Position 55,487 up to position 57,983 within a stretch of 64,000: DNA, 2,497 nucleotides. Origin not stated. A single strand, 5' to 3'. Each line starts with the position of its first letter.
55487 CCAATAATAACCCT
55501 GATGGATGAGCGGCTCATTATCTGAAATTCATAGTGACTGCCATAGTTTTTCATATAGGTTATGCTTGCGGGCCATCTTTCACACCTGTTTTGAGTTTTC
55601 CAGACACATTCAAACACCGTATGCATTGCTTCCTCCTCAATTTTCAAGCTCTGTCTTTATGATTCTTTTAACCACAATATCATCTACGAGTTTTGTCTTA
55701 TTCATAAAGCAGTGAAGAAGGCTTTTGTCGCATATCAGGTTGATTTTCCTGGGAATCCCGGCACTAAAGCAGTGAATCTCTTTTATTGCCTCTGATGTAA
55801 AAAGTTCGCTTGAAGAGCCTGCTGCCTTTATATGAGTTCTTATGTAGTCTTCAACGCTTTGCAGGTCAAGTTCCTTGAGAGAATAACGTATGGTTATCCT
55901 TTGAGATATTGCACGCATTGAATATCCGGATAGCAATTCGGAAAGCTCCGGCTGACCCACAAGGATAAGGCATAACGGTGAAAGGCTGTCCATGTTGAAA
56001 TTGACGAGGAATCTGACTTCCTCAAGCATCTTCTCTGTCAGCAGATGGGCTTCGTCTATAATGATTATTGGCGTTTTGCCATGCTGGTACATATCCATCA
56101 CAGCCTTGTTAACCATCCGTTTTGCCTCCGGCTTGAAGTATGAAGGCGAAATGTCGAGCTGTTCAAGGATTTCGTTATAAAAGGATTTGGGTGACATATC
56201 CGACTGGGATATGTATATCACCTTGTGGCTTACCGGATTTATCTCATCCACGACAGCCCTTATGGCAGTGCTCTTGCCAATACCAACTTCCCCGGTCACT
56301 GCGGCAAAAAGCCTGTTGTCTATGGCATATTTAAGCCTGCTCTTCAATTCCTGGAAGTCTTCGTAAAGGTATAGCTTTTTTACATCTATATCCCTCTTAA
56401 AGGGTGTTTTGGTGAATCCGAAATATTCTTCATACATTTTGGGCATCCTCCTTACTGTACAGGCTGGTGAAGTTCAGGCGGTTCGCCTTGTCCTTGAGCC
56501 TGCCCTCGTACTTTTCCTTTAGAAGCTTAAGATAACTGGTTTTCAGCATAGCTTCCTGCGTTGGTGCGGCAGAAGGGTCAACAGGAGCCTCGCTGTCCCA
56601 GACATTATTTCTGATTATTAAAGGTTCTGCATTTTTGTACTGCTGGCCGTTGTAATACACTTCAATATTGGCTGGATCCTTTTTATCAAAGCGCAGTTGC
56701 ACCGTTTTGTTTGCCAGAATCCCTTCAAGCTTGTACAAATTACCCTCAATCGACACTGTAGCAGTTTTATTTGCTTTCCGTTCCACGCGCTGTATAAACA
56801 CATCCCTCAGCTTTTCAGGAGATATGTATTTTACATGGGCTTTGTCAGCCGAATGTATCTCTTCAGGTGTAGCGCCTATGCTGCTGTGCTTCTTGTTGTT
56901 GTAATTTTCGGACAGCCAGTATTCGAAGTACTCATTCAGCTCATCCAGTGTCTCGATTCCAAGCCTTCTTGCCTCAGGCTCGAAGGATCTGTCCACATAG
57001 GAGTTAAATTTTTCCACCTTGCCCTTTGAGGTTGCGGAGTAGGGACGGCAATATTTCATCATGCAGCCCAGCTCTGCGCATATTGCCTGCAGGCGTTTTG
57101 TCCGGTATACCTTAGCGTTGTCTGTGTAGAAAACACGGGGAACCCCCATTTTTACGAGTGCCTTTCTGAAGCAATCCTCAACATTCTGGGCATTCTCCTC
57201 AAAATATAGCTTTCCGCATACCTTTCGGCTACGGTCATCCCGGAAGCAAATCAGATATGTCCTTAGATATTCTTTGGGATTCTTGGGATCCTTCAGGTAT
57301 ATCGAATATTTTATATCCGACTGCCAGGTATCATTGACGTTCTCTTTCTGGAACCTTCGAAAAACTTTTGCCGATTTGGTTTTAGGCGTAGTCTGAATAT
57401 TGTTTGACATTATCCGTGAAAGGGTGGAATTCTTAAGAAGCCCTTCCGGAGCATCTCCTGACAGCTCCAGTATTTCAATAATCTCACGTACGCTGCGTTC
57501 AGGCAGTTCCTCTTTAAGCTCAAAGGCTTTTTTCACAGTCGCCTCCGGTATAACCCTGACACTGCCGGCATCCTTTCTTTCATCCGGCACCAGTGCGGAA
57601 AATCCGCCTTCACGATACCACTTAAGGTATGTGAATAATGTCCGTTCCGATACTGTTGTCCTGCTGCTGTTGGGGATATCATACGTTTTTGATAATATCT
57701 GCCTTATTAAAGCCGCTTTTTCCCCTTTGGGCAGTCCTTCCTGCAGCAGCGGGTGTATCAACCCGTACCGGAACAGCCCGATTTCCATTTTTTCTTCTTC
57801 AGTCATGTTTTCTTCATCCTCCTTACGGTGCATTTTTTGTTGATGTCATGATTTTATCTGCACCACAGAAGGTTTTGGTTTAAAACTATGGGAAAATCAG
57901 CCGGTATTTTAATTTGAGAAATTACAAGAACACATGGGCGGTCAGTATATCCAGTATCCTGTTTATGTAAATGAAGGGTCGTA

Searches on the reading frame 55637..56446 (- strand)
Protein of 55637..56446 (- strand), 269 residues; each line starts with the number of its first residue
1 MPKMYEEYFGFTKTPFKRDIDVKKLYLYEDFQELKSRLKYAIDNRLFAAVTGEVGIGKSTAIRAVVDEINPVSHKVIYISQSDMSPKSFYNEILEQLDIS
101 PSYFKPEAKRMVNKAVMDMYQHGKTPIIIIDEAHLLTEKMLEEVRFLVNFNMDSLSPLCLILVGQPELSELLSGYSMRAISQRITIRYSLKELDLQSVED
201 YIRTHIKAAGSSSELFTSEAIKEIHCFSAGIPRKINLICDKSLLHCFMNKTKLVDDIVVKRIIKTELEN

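Call 88: search_protein_families(library=pfam, proteins=[window:55637-56446:-], max_evalue=0.00001)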
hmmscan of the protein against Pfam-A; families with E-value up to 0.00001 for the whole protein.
window:55637-56446:- (269 aa): 5 families
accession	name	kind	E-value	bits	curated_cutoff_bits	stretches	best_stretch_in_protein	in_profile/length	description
PF13401.12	AAA_22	-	1e-26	94.2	27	1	44-172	4-130/130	AAA domain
PF25201.1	nSTAND6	-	3.7e-07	30.7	27.7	1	45-139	18-116/148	Novel STAND NTPase 6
PF01637.24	ATPase_2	-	1.1e-06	29.1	33.2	1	43-149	18-133/225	ATPase domain predominantly from Archaea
PF00004.35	AAA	-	4.9e-06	27.5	21.2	1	50-140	3-73/131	ATPase family associated with various cellular activities (AAA)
PF05621.17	TniB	-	5.7e-06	26.3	22.4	1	47-148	37-150/189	Bacterial TniB protein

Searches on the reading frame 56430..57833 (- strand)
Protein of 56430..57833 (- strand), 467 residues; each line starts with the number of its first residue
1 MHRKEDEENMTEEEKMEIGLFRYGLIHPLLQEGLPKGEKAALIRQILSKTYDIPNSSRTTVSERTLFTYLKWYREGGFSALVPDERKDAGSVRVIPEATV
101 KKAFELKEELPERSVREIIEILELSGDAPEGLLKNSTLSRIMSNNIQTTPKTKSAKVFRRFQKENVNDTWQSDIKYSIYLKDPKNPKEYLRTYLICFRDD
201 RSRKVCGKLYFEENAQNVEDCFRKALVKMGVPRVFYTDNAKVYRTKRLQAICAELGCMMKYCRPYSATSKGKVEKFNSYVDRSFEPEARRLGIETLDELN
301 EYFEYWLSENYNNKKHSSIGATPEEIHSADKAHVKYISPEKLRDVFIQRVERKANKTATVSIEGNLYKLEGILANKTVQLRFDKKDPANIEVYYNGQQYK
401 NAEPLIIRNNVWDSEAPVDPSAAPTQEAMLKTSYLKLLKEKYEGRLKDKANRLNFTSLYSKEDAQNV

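Call 88: search_protein_families(library=pfam, proteins=[window:56430-57833:-], max_evalue=0.00001)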
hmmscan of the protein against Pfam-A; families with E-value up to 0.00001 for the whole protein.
window:56430-57833:- (467 aa): 1 family
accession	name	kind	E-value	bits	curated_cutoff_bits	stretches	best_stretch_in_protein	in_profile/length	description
PF00665.32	rve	-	1.4e-12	48.1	32.6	1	166-266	4-101/102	Integrase core domain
